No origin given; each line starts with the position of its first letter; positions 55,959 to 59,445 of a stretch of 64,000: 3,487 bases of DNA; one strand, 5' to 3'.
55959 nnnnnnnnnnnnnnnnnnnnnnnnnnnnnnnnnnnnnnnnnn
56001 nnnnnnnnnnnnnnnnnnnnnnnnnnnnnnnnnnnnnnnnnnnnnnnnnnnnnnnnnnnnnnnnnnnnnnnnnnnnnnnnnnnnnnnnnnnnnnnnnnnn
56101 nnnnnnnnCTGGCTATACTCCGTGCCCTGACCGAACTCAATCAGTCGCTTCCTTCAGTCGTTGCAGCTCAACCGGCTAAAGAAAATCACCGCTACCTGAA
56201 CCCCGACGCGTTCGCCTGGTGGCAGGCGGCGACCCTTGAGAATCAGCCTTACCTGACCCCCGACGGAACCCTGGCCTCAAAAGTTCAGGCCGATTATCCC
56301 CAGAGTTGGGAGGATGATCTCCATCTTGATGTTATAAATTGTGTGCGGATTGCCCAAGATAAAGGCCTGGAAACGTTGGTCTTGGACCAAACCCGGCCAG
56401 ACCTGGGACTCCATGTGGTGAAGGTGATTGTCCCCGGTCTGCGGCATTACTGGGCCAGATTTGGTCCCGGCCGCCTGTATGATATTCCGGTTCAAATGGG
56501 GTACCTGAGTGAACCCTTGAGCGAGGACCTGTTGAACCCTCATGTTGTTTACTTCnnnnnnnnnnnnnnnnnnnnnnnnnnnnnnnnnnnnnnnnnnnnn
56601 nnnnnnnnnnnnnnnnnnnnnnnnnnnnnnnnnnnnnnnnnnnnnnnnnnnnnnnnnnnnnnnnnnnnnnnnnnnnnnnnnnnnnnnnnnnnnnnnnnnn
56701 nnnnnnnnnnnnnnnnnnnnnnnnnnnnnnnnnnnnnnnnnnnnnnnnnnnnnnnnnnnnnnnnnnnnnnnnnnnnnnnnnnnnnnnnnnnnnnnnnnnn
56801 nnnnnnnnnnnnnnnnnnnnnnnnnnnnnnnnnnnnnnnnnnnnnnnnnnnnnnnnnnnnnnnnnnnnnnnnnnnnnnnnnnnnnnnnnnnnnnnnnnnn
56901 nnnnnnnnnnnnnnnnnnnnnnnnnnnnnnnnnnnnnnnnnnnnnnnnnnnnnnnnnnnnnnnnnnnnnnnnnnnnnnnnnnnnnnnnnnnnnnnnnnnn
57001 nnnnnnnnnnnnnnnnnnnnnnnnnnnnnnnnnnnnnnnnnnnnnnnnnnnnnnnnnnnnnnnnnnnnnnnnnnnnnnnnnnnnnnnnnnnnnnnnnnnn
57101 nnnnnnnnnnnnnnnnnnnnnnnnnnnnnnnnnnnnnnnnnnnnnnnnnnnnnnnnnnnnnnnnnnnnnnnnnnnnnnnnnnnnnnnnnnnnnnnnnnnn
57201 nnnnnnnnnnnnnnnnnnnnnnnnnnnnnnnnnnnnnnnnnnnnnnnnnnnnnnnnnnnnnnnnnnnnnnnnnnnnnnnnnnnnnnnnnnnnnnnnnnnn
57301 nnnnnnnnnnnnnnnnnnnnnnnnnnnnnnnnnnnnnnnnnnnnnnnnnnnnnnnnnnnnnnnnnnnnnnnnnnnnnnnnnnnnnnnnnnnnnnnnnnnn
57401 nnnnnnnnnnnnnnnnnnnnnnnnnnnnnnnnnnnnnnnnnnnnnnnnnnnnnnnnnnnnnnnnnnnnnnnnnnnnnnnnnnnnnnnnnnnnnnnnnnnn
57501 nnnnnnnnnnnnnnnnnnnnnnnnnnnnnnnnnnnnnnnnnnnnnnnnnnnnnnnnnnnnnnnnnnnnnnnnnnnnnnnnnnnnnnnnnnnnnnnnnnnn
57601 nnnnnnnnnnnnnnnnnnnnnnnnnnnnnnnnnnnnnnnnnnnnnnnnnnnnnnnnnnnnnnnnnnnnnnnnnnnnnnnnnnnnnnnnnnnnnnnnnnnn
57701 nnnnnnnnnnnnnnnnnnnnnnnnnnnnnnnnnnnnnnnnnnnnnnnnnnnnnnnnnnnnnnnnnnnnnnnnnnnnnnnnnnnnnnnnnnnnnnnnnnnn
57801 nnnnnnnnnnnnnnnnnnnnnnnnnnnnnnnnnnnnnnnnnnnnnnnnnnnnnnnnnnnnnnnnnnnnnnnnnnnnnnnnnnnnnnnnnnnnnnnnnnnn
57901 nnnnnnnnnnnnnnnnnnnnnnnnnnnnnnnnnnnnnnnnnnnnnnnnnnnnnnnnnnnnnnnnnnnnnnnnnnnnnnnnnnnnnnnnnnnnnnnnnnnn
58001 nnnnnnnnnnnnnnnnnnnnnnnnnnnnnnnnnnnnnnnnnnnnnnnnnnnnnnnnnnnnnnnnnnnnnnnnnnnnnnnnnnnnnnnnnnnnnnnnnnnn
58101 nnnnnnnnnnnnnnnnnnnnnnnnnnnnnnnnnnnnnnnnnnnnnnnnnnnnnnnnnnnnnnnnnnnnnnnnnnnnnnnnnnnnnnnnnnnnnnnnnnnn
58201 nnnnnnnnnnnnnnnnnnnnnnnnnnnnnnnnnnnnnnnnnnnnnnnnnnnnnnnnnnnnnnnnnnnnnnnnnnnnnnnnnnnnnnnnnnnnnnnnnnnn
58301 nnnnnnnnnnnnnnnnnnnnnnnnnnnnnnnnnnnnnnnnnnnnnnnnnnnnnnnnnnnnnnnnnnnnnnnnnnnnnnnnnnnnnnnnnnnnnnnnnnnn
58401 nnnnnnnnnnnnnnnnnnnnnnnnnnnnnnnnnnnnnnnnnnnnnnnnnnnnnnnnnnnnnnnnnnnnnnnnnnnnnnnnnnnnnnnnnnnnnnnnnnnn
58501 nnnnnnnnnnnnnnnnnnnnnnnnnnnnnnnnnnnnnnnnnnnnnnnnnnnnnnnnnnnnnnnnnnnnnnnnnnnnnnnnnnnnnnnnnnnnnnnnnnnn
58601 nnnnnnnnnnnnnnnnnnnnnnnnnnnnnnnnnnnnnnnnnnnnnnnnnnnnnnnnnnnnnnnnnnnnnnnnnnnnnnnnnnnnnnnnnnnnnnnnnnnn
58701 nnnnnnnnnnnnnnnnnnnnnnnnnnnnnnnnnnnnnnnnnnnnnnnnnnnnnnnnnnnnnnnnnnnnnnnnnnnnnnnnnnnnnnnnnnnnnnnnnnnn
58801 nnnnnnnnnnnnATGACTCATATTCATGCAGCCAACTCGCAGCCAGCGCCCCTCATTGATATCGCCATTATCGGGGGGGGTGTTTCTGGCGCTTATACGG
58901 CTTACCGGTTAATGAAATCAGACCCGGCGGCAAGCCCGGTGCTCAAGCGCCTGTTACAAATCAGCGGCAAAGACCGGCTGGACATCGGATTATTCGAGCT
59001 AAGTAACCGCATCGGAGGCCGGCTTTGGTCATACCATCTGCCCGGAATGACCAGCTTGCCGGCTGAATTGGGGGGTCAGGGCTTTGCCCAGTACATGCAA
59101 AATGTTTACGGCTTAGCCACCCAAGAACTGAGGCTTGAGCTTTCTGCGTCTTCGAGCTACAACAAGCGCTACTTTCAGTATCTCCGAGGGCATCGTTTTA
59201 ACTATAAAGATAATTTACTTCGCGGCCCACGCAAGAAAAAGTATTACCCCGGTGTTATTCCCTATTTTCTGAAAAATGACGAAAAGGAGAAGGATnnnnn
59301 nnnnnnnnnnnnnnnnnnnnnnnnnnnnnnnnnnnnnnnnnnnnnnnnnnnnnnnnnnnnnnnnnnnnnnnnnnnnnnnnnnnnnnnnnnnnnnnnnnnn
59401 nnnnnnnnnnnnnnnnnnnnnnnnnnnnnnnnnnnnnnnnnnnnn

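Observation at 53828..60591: Compact NHLP-leader azole RiPP cluster with an unusual oxidative tailoring pair and no protease or exporter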

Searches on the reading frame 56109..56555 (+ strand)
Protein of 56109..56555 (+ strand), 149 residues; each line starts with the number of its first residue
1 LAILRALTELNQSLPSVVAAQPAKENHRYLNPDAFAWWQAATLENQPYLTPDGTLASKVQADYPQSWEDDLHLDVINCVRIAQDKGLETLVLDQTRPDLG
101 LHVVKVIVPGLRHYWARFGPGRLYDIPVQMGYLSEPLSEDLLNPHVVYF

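Call 74: search_solved_structures(query=window:56109-56555:+, max_evalue=0.001, show_alignments=3)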
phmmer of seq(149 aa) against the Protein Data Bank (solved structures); distinct sequences matched with E-value up to 0.001: 3.
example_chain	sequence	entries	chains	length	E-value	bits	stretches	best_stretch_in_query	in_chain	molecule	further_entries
4v1t_A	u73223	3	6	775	9.7e-45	155.6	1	1-145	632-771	LYND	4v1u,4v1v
7u58_A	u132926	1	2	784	2.3e-44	154.3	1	1-145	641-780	MusD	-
4bs9_A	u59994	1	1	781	3.6e-41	144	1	2-145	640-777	TRUD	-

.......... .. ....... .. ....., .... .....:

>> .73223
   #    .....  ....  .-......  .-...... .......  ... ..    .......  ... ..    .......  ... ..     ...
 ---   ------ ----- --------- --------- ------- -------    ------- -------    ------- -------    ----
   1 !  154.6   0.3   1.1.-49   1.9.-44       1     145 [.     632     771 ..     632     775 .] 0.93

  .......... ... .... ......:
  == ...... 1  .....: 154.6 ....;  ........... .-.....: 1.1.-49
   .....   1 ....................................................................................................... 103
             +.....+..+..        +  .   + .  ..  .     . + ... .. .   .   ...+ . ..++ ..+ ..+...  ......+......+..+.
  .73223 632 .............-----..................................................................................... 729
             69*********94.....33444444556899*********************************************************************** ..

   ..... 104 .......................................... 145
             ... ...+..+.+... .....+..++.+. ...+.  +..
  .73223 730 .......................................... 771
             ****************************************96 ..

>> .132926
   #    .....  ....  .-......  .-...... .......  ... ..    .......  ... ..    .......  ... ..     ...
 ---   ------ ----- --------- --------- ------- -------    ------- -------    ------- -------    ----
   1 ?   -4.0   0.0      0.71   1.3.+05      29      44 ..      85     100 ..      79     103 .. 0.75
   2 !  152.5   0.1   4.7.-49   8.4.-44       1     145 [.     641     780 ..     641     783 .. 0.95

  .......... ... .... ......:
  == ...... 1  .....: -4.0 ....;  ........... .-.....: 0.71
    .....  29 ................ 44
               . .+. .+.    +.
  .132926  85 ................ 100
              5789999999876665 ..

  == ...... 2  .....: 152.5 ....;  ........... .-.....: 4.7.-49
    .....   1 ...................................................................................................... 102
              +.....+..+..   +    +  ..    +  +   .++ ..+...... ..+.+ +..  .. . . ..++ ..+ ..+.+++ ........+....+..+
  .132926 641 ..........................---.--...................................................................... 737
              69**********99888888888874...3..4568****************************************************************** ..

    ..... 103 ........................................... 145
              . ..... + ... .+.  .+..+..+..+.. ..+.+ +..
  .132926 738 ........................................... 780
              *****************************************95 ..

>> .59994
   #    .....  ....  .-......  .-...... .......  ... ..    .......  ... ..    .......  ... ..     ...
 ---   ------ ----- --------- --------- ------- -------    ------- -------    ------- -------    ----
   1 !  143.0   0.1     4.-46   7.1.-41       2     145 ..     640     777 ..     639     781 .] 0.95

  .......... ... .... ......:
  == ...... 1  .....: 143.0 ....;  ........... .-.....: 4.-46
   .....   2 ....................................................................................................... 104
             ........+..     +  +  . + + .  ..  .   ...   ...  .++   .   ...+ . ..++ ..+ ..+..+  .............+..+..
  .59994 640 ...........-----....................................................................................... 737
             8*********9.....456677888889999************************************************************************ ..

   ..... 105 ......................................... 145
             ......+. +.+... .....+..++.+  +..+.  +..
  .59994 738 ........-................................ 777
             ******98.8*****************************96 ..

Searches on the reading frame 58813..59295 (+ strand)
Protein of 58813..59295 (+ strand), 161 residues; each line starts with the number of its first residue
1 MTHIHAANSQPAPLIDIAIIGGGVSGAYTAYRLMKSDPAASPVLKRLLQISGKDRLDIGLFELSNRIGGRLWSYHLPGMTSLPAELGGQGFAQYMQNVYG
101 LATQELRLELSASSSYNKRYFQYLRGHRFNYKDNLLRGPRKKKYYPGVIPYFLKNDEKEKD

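Call 44: search_solved_structures(query=window:58813-59295:+, max_evalue=1, show_alignments=5)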
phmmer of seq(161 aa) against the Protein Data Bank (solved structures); distinct sequences matched with E-value up to 1: 12.
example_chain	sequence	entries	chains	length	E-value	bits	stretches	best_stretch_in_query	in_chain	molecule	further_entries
8jt7_A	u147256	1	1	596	4.9e-12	49.4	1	3-93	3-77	Amine oxidoreductase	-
8t8a_A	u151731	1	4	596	4.9e-12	49.4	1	3-93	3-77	Amine oxidoreductase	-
7eih_A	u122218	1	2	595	2.7e-07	34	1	10-97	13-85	FAD dependent enzyme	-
7eii_A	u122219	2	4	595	2.7e-07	34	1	10-97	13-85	FAD dependent L-Lys oxidase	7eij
8jhe_A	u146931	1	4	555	4.1e-07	33.4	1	15-110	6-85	Hyper thermostable ancestral L-amino acid oxidase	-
7c4k_A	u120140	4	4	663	0.073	16.3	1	15-90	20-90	Ancestral L-amino acid oxidase | L-amino acid oxidase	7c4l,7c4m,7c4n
4i58_A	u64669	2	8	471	0.076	16.3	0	3-110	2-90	Cyclohexylamine Oxidase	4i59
7og2_A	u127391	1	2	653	0.27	14.5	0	13-65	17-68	Amine oxidoreductase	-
3we0_A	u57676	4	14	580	0.31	14.3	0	16-36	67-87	L-amino acid oxidase/monooxygenase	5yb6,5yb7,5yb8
4iv9_A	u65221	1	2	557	0.39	14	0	56-94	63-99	Tryptophan 2-monooxygenase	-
2yg6_A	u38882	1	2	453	0.42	13.9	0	15-96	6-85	PUTRESCINE OXIDASE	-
9lds_A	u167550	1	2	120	0.99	12.6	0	77-134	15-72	H145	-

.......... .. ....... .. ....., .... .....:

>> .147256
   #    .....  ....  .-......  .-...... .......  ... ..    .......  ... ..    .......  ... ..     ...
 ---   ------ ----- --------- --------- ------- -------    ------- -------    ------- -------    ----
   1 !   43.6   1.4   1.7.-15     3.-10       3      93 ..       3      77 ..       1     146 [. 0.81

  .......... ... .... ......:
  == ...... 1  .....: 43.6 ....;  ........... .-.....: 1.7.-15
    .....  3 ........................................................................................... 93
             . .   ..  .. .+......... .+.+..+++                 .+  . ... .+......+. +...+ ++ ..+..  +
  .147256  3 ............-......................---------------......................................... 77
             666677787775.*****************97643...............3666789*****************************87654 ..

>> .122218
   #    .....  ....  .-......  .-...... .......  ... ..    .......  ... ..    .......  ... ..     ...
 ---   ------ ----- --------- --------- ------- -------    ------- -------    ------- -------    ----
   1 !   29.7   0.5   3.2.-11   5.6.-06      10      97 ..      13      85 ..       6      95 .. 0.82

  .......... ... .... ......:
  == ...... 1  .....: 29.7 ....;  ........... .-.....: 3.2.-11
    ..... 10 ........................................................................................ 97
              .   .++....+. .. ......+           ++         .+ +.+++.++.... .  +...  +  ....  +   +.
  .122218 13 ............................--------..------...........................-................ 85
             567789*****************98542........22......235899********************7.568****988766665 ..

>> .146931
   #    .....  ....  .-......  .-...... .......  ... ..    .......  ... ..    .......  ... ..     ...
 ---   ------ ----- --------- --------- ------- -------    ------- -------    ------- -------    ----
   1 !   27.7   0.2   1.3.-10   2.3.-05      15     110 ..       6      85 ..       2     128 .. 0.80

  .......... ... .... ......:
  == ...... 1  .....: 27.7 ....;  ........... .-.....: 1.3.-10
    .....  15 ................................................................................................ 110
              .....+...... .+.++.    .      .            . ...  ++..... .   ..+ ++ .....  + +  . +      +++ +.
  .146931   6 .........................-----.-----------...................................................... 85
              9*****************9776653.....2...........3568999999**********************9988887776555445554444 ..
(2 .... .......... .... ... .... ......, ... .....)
